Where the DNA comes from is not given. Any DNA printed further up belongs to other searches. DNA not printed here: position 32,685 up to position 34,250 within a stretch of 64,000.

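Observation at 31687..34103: Orphan two-gene cassette: TPR protein with a 4-TM tail, translationally coupled to a TPR-AAA+ unfoldase (candidate undescribed system)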

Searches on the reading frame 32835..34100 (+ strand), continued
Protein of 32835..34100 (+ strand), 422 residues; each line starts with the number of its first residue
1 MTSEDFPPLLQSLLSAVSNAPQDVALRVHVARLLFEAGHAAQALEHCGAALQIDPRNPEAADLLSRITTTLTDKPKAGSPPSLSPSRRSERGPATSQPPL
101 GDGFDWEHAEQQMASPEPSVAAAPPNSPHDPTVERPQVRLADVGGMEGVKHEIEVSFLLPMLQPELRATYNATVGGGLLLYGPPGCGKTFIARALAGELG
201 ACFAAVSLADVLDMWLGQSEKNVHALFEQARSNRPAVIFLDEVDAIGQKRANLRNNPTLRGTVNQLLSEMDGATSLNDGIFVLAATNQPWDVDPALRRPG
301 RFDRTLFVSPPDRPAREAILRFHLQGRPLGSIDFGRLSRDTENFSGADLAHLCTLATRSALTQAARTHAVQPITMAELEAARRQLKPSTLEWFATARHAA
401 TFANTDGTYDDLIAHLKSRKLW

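Call 74: find_homologous_proteins(query=A7, max_evalue=1e-30)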
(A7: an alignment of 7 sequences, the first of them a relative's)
Query A7 (7 sequences) (416 aa, profile of the alignment): 7967 proteins with E <= 1e-30 among 8000 candidates; the best 120 are listed.
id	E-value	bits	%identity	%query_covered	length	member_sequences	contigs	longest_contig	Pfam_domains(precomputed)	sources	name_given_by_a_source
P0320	1.2e-224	764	50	100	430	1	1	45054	PF23914.2,PF00004.36,PF17862.8,PF14561.13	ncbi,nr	ncbi:MAG TPA: tetratricopeptide repeat protein [Candidatus Dormibacteraeota bacterium]|nr:tetratrico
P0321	6.2e-224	762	56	100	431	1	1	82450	PF14559.13,PF00004.36,PF17862.8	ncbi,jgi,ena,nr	ncbi:MAG TPA: AAA family ATPase [Blastocatellia bacterium]|nr:AAA family ATPase [Blastocatellia bact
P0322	4.2e-222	756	50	100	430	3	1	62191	PF14559.13,PF23914.2,PF00004.36,PF17862.8,PF14561.13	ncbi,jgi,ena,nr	ncbi:MAG TPA: ATP-binding protein [Candidatus Dormibacteraeota bacterium]|nr:ATP-binding protein [Ca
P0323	1.3e-219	748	51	100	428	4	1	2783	PF00004.36,PF17862.8,PF14561.13,PF13191.13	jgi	jgi:AAA+ superfamily predicted ATPase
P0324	7.5e-219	745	51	100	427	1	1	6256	PF14559.13,PF23914.2,PF00004.36,PF17862.8,PF14561.13,PF13191.13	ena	-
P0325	1.6e-218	744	52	100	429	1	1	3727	PF23914.2,PF00004.36,PF17862.8,PF14561.13,PF13191.13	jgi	jgi:AAA+ superfamily predicted ATPase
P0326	1.9e-218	744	53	100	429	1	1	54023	PF14559.13,PF23914.2,PF00004.36,PF17862.8,PF14561.13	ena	-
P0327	5.0e-218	742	51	100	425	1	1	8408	PF14559.13,PF23914.2,PF00004.36,PF17862.8,PF14561.13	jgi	jgi:AAA+ superfamily predicted ATPase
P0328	5.0e-216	736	55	100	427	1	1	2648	PF00004.36,PF17862.8,PF14561.13,PF13191.13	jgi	-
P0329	1.1e-215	735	54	100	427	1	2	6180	PF23914.2,PF00004.36,PF17862.8,PF14561.13,PF13191.13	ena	-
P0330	1.6e-215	734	53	100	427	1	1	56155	PF00004.36,PF17862.8,PF14561.13,PF13191.13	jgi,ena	-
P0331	1.6e-215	734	53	100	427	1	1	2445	PF00004.36,PF17862.8,PF14561.13,PF13191.13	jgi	jgi:AAA+ superfamily predicted ATPase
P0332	2.3e-215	734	55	100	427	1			PF00004.36,PF17862.8,PF14561.13,PF13191.13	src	-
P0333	2.8e-215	733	54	100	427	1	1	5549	PF00004.36,PF17862.8,PF14561.13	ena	-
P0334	3.2e-215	733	54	100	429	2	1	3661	PF23914.2,PF00004.36,PF17862.8,PF14561.13,PF13191.13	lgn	-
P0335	3.7e-215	733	100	100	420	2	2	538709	PF14559.13,PF24883.3,PF00004.36,PF13401.13,PF05496.19,PF17862.8,PF13191.13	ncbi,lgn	-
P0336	4.4e-215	733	51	97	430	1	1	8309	PF14559.13,PF23914.2,PF00004.36,PF17862.8,PF14561.13,PF13191.13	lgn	-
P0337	4.6e-215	733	53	100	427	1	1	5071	PF14559.13,PF00004.36,PF17862.8,PF14561.13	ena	-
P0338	6.8e-215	732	53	100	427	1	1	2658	PF00004.36,PF17862.8,PF14561.13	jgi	-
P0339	7.3e-215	732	53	100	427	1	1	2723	PF00004.36,PF17862.8,PF14561.13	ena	-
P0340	8.3e-215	732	53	100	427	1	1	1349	PF14559.13,PF00004.36,PF17862.8,PF14561.13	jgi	-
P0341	1.7e-214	731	53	100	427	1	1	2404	PF00004.36,PF17862.8,PF14561.13,PF13191.13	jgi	-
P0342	2.1e-214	731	53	100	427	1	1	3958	PF00004.36,PF17862.8,PF14561.13,PF13191.13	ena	-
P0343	2.8e-214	730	52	100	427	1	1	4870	PF23914.2,PF00004.36,PF17862.8,PF14561.13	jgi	jgi:AAA+ superfamily predicted ATPase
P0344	1.2e-212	725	52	100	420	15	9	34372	PF14559.13,PF00004.36,PF17862.8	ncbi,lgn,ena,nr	ncbi:MAG: ATP-binding protein [Chloroflexi bacterium]|nr:MAG: ATP-binding protein [Chloroflexota bac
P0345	3.3e-212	723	55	100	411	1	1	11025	PF00004.36,PF17862.8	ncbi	ncbi:MAG TPA: AAA family ATPase [Thermoanaerobaculia bacterium]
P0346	5.0e-212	723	52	99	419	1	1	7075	PF00004.36,PF17862.8,PF14561.13,PF13191.13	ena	-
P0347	9.5e-212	722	56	100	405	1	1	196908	PF14559.13,PF00004.36,PF17862.8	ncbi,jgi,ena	-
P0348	1.2e-211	721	51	100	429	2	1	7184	PF14559.13,PF23914.2,PF00004.36,PF17862.8,PF14561.13,PF13191.13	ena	-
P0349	1.4e-211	721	53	100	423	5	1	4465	PF14559.13,PF23914.2,PF00004.36,PF17862.8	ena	-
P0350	1.6e-211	721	54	100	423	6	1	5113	PF14559.13,PF23914.2,PF00004.36,PF17862.8,PF14561.13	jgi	-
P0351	4.0e-211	720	52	100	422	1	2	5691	PF14559.13,PF23914.2,PF00004.36,PF17862.8,PF14561.13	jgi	jgi:AAA+ superfamily predicted ATPase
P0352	5.0e-211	719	52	100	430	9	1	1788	PF14559.13,PF00004.36,PF17862.8,PF14561.13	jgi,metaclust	metaclust:\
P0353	6.8e-211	719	54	100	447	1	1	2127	PF14559.13,PF00004.36,PF17862.8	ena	-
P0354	1.9e-210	717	51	100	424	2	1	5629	PF14559.13,PF23914.2,PF00004.36,PF17862.8,PF14561.13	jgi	jgi:AAA+ superfamily predicted ATPase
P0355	2.4e-210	717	52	100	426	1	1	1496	PF14559.13,PF23914.2,PF00004.36,PF17862.8,PF14561.13,PF13191.13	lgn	-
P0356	3.1e-210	717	53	100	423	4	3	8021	PF14559.13,PF23914.2,PF00004.36,PF17862.8,PF14561.13,PF13191.13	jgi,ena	jgi:AAA+ superfamily predicted ATPase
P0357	2.4e-209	714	52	100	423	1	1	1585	PF14559.13,PF23914.2,PF00004.36,PF17862.8,PF14561.13,PF13191.13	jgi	jgi:AAA+ superfamily predicted ATPase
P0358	3.7e-209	713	51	100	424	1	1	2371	PF14559.13,PF23914.2,PF00004.36,PF17862.8,PF14561.13,PF13191.13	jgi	jgi:SpoVK/Ycf46/Vps4 family AAA+-type ATPase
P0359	2.3e-208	711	52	99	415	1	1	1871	PF23914.2,PF00004.36,PF17862.8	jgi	-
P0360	6.5e-208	709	52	100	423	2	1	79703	PF14559.13,PF23914.2,PF00004.36,PF17862.8,PF14561.13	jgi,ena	jgi:AAA+ superfamily predicted ATPase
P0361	1.2e-207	708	51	100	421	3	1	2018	PF14559.13,PF23914.2,PF00004.36,PF17862.8,PF14561.13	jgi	jgi:SpoVK/Ycf46/Vps4 family AAA+-type ATPase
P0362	3.5e-207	707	61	100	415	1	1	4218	PF14559.13,PF00004.36,PF17862.8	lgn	-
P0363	2.8e-206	704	51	100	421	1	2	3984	PF14559.13,PF00004.36,PF17862.8,PF14561.13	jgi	jgi:AAA+ superfamily predicted ATPase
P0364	4.0e-206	703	82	100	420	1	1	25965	PF24883.3,PF00004.36,PF13401.13,PF05496.19,PF17862.8,PF13191.13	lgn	-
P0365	5.3e-206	703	82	100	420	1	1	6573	PF24883.3,PF00004.36,PF13401.13,PF05496.19,PF17862.8,PF13191.13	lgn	-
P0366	4.4e-205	700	52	100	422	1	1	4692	PF23914.2,PF00004.36,PF17862.8,PF14561.13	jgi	jgi:SpoVK/Ycf46/Vps4 family AAA+-type ATPase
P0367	5.0e-205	700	53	100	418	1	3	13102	PF14559.13,PF00004.36,PF17862.8,PF14561.13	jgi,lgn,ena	-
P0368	9.4e-205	699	53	100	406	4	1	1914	PF14559.13,PF00004.36,PF17862.8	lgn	-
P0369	9.4e-205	699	56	100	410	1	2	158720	PF14559.13,PF13432.13,PF00004.36,PF17862.8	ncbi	-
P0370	1.1e-204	699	60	100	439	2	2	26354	PF14559.13,PF00004.36,PF17862.8,PF13191.13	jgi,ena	jgi:AAA+ superfamily predicted ATPase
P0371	2.6e-204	697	53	100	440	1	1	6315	PF14559.13,PF23914.2,PF00004.36,PF17862.8,PF14561.13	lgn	-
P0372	5.9e-204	696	52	100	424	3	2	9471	PF14559.13,PF00004.36,PF17862.8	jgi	jgi:AAA+ superfamily predicted ATPase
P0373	2.8e-203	694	51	100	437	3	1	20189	PF14559.13,PF00004.36,PF17862.8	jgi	jgi:SpoVK/Ycf46/Vps4 family AAA+-type ATPase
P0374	3.9e-203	693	62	100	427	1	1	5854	PF14559.13,PF13432.13,PF00004.36,PF17862.8,PF14561.13,PF13191.13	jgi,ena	-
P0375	4.0e-203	693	52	100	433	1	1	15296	PF00004.36,PF17862.8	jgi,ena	-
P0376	1.0e-202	692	50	100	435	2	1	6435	PF14559.13,PF00004.36,PF17862.8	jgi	jgi:AAA+ superfamily predicted ATPase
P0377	1.0e-202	692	52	100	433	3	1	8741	PF00004.36,PF17862.8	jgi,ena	-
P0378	1.4e-202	692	50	100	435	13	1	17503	PF00004.36,PF17862.8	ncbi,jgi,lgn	-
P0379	1.4e-202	692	60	100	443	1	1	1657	PF00004.36,PF17862.8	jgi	jgi:SpoVK/Ycf46/Vps4 family AAA+-type ATPase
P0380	1.6e-202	691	52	100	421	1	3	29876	PF00004.36,PF17862.8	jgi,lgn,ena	-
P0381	1.9e-202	691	51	100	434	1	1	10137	PF14559.13,PF00004.36,PF17862.8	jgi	jgi:AAA+ superfamily predicted ATPase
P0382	3.2e-202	690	55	100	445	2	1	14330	PF14559.13,PF00004.36,PF17862.8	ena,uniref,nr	uniref:Cell division protein FtsH n=1 Tax=uncultured Armatimonadetes bacterium TaxID=157466 RepID=A0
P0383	3.4e-202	690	52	100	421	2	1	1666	PF00004.36,PF17862.8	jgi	jgi:AAA+ superfamily predicted ATPase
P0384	3.5e-202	690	56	100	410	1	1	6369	PF14559.13,PF00004.36,PF17862.8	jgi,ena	-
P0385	3.2e-201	687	50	100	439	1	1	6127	PF14559.13,PF00004.36,PF17862.8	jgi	jgi:AAA+ superfamily predicted ATPase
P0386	3.4e-201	687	55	100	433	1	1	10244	PF14559.13,PF00004.36,PF17862.8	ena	-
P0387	4.3e-201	687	59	97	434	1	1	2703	PF14559.13,PF00004.36,PF17862.8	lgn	-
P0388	5.2e-201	686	77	100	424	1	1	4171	PF00004.36,PF05496.19,PF17862.8,PF13191.13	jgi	jgi:SpoVK/Ycf46/Vps4 family AAA+-type ATPase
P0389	6.1e-201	686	56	100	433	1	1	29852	PF00004.36,PF17862.8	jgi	jgi:AAA+ superfamily predicted ATPase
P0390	6.5e-201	686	51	100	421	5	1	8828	PF14559.13,PF00004.36,PF17862.8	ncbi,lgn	-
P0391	7.1e-201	686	55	96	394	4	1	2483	PF00004.36,PF17862.8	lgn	-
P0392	7.2e-201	686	58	100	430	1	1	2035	PF00004.36,PF17862.8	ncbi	-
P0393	1.0e-200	685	55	100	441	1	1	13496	PF14559.13,PF00004.36,PF17862.8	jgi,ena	-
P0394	1.0e-200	685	52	95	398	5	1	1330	PF00004.36,PF17862.8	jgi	jgi:AAA+ superfamily predicted ATPase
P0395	1.2e-200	685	56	100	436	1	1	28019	PF00004.36,PF17862.8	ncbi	-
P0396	2.0e-200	684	54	100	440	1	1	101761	PF14559.13,PF00004.36,PF17862.8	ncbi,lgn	-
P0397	2.1e-200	684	56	100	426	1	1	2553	PF00004.36,PF17862.8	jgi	jgi:SpoVK/Ycf46/Vps4 family AAA+-type ATPase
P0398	2.5e-200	684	61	98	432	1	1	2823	PF14559.13,PF00004.36,PF13401.13,PF17862.8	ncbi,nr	ncbi:MAG: AAA family ATPase [Armatimonadota bacterium]|nr:AAA family ATPase [Armatimonadota bacteriu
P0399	3.1e-200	684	53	100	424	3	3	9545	PF14559.13,PF00004.36,PF17862.8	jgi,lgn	jgi:AAA+ superfamily predicted ATPase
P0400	5.0e-200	683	51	100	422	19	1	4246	PF00004.36,PF17862.8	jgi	jgi:AAA+ superfamily predicted ATPase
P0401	5.5e-200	683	54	100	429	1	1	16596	PF14559.13,PF00004.36,PF17862.8,PF20720.4,PF13191.13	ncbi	-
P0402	6.0e-200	683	57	100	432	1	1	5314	PF14559.13,PF00004.36,PF17862.8,PF13191.13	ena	-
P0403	9.1e-200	682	67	100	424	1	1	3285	PF14559.13,PF00004.36,PF17862.8,PF13191.13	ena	-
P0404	9.7e-200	682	62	92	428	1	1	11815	PF14559.13,PF13432.13,PF00004.36,PF17862.8,PF14561.13,PF13191.13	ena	-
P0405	1.6e-199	681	56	100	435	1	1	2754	PF14559.13,PF00004.36,PF17862.8,PF13191.13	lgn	-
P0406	2.5e-199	681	60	98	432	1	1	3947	PF14559.13,PF00004.36,PF13401.13,PF17862.8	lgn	-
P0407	3.4e-199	680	54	100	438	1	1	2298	PF14559.13,PF00004.36,PF17862.8,PF20720.4,PF13191.13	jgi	jgi:SpoVK/Ycf46/Vps4 family AAA+-type ATPase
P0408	4.3e-199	680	54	100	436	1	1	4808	PF14559.13,PF00004.36,PF17862.8,PF20720.4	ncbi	ncbi:MAG: AAA family ATPase [Blastocatellia bacterium]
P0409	4.5e-199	680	62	100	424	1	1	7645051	PF14559.13,PF13432.13,PF00004.36,PF17862.8,PF07728.21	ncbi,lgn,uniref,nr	ncbi:cell division cycle protein 48 [Capsulimonas corticalis]|uniref:Cell division cycle protein 48 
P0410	5.4e-199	680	54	100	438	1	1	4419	PF14559.13,PF00004.36,PF17862.8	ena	-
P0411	5.7e-199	680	50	100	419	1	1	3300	PF14559.13,PF00004.36,PF17862.8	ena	-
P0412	5.9e-199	680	54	100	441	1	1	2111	PF14559.13,PF00004.36,PF17862.8,PF13191.13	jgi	jgi:SpoVK/Ycf46/Vps4 family AAA+-type ATPase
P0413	7.4e-199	679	54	100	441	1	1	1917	PF14559.13,PF13173.13,PF00004.36,PF17862.8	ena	-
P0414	9.1e-199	679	58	100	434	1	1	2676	PF00004.36,PF17862.8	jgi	-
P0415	9.1e-199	679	60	100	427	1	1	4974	PF13432.13,PF00004.36,PF17862.8,PF13191.13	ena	-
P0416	9.7e-199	679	54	100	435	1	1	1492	PF14559.13,PF00004.36,PF17862.8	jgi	jgi:AAA+ superfamily predicted ATPase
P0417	1.4e-198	678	53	100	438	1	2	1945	PF14559.13,PF00004.36,PF17862.8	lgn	-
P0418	1.4e-198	678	61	100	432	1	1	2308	PF14559.13,PF00004.36,PF17862.8,PF13191.13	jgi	jgi:SpoVK/Ycf46/Vps4 family AAA+-type ATPase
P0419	1.5e-198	678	53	100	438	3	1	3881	PF14559.13,PF00004.36,PF17862.8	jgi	jgi:AAA+ superfamily predicted ATPase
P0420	1.6e-198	678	58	92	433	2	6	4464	PF14559.13,PF13173.13,PF00004.36,PF13401.13,PF05496.19,PF17862.8,PF20720.4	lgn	-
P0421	1.9e-198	678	58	100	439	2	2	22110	PF14559.13,PF00004.36,PF17862.8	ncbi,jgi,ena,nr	ncbi:MAG TPA: ATP-binding protein [Chthonomonadaceae bacterium]|nr:ATP-binding protein [Chthonomonad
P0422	2.0e-198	678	54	100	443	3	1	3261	PF14559.13,PF00004.36,PF17862.8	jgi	jgi:AAA+ superfamily predicted ATPase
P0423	2.3e-198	678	54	100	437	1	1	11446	PF14559.13,PF00004.36,PF17862.8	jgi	jgi:SpoVK/Ycf46/Vps4 family AAA+-type ATPase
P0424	2.7e-198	677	57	100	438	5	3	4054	PF00004.36,PF17862.8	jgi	jgi:SpoVK/Ycf46/Vps4 family AAA+-type ATPase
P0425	3.1e-198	677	55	100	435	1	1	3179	PF14559.13,PF00004.36,PF17862.8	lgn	-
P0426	3.4e-198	677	54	100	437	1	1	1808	PF14559.13,PF00004.36,PF17862.8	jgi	jgi:AAA+ superfamily predicted ATPase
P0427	3.8e-198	677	54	100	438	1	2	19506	PF14559.13,PF00004.36,PF17862.8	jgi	jgi:AAA+ superfamily predicted ATPase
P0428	3.9e-198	677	59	97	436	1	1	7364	PF00004.36,PF17862.8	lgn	-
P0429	4.4e-198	677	54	100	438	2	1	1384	PF14559.13,PF00004.36,PF17862.8,PF20720.4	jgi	jgi:AAA+ superfamily predicted ATPase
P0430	4.4e-198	677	54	100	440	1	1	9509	PF14559.13,PF00004.36,PF17862.8,PF13191.13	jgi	jgi:AAA+ superfamily predicted ATPase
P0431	6.1e-198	676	58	97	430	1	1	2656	PF00004.36,PF17862.8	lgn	-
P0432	7.1e-198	676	54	100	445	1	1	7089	PF14559.13,PF00004.36,PF17862.8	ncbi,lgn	ncbi:MAG: AAA family ATPase [Blastocatellales bacterium]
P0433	7.4e-198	676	53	100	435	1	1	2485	PF14559.13,PF00004.36,PF17862.8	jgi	jgi:AAA+ superfamily predicted ATPase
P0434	8.6e-198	676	60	98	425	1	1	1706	PF00004.36,PF17862.8,PF13191.13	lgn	-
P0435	9.6e-198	676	70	100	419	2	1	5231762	PF00004.36,PF17862.8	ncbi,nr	ncbi:AAA family ATPase [Fimbriimonas ginsengisoli]|nr:AAA family ATPase [Fimbriimonas ginsengisoli]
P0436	9.7e-198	676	53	100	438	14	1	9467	PF00004.36,PF17862.8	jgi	jgi:AAA+ superfamily predicted ATPase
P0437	1.1e-197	675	53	100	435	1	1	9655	PF00004.36,PF17862.8,PF20720.4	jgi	jgi:AAA+ superfamily predicted ATPase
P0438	1.7e-197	675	55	100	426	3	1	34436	PF14559.13,PF00004.36,PF17862.8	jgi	jgi:SpoVK/Ycf46/Vps4 family AAA+-type ATPase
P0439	1.8e-197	675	53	100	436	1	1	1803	PF14559.13,PF00004.36,PF17862.8,PF20720.4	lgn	-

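Call 75: find_encoding_contigs(protein=P0409, flank=5000, max_places=1)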
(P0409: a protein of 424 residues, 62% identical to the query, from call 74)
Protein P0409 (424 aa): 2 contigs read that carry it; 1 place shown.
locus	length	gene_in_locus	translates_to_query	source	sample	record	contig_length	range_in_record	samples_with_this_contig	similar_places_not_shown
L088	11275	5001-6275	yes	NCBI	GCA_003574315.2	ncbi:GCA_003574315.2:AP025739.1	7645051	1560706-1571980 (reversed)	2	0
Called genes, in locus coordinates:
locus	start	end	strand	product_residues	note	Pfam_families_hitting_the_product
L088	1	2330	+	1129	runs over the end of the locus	PF00754:F5_F8_type_C, PF22633:F5_F8_type_C_2, PF02837:Glyco_hydro_2_N, PF00703:Glyco_hydro_2, PF02836:Glyco_hydro_2_C, PF16353:LacZ_4 (weak), PF02929:Bgal_small_N (weak)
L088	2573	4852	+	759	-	PF25852:DUF6242_C (faint), PF15902:Sortilin-Vps10 (faint), PF02012:BNR (faint), PF15899:BNR_6 (faint)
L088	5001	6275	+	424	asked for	PF13432:TPR_16 (faint), PF14559:TPR_19 (weak), PF00004:AAA, PF07728:AAA_5 (faint), PF17862:AAA_lid_3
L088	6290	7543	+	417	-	PF00515:TPR_1 (faint), PF07719:TPR_2 (faint), PF12895:ANAPC3 (faint), PF13176:TPR_7 (faint), PF13181:TPR_8 (faint), PF13432:TPR_16 (weak), PF14559:TPR_19, PF13432:TPR_16, +9 more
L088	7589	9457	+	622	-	PF00664:ABC_membrane, PF00005:ABC_tran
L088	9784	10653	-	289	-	PF02569:Pantoate_ligase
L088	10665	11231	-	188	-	PF13453:Zn_ribbon_TFIIB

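Call 76: find_encoding_contigs(protein=P0435, flank=5000, max_places=1)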
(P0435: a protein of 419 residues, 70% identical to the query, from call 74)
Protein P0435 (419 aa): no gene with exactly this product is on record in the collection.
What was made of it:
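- Tried and rejected: The Fimbriimonas ginsengisoli locus could not be retrieved (call 76).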

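Call 78: find_related_loci(query=window:32835-34100:+, collection=viral_contigs, flank=6000)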
Query window:32835-34100:+ (422 aa) in viral_contigs; peptide patterns used: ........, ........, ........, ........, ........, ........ (x = any residue, [..] = any of these).
10 stretches matched a pattern, but none encodes a relative of the query by tblastn (E <= 1e-3).

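Call 80: search_dna_similar(query=window:32835-34100:+, collection=plasmids, mode=protein, max_rows=15, max_evalue=1e-30)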
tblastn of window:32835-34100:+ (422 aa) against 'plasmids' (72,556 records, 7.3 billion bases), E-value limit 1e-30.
Records with a match: 249; places in all: 275; records where one place covers at least 80% of the query: 8.
Best place of each record, by identity: <60% 249.
By first word of the organism name: Escherichia 22; Streptomyces 20; Paracoccus 12; Rhizobium 9; Ralstonia 9; Brucella 7; Halobacterium 7; Acinetobacter 6; Microvirga 5; Haloarcula 5; and 86 more.
By predicted mobility (MOB-suite, as given by PLSDB): non-mobilizable 190; conjugative 35; mobilizable 24.
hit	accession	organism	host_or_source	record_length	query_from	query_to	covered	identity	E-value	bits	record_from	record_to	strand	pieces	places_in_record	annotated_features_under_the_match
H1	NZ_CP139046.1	Streptomyces sp. KN37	whole organism,Kanas soil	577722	3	415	98%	50.9%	1e-93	315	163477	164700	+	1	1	ATP-binding protein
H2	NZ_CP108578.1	Streptomyces goshikiensis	-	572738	5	420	99%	49.9%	2e-98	329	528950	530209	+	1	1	ATP-binding protein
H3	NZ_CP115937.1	Streptomyces goshikiensis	microorganism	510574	5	420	99%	49.9%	3e-98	328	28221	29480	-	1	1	ATP-binding protein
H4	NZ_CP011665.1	Streptomyces sp. Mg1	-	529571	5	420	99%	49.9%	3e-98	328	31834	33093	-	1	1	ATP-binding protein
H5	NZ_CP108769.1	Streptomyces goshikiensis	-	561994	5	420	99%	49.9%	3e-98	328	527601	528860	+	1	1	ATP-binding protein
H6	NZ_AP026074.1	Streptomyces nigrescens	-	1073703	1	420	100%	49.3%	2e-99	332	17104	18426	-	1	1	none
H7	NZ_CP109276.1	Streptomyces anthocyanicus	-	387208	5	415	97%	49.8%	2e-96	323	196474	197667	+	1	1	ATP-binding protein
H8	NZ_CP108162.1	Streptomyces sp. NBC_00158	-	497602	10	420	97%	49.8%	4e-93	313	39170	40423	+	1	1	ATP-binding protein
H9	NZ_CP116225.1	Actinomyces oris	Homo sapiens,Cell culture,oral cavity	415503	133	421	68%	52.9%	8e-83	284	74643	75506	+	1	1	AAA family ATPase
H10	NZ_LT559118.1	Nonomuraea gerenzanensis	-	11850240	133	419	68%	47.8%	6e-66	235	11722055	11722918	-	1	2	none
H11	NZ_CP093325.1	Bacillus sp. N5-665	whole organism,peat soil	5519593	133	421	68%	42.2%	8e-68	241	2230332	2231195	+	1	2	none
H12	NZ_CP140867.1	Rhizobium leguminosarum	Trifolium pratense,whole organism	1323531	133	385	60%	44.1%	8e-40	159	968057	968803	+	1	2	record has no annotation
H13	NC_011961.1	Thermomicrobium roseum DSM 5159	-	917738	133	370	56%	46.1%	2e-37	152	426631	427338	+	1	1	ftsH: ATP-dependent zinc metalloprotease FtsH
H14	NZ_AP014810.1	Methylorubrum populi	-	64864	134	403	64%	40.5%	3e-37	151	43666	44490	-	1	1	ftsH: ATP-dependent zinc metalloprotease FtsH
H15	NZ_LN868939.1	Nocardia farcinica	not known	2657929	136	379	58%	44.8%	1e-34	144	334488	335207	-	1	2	none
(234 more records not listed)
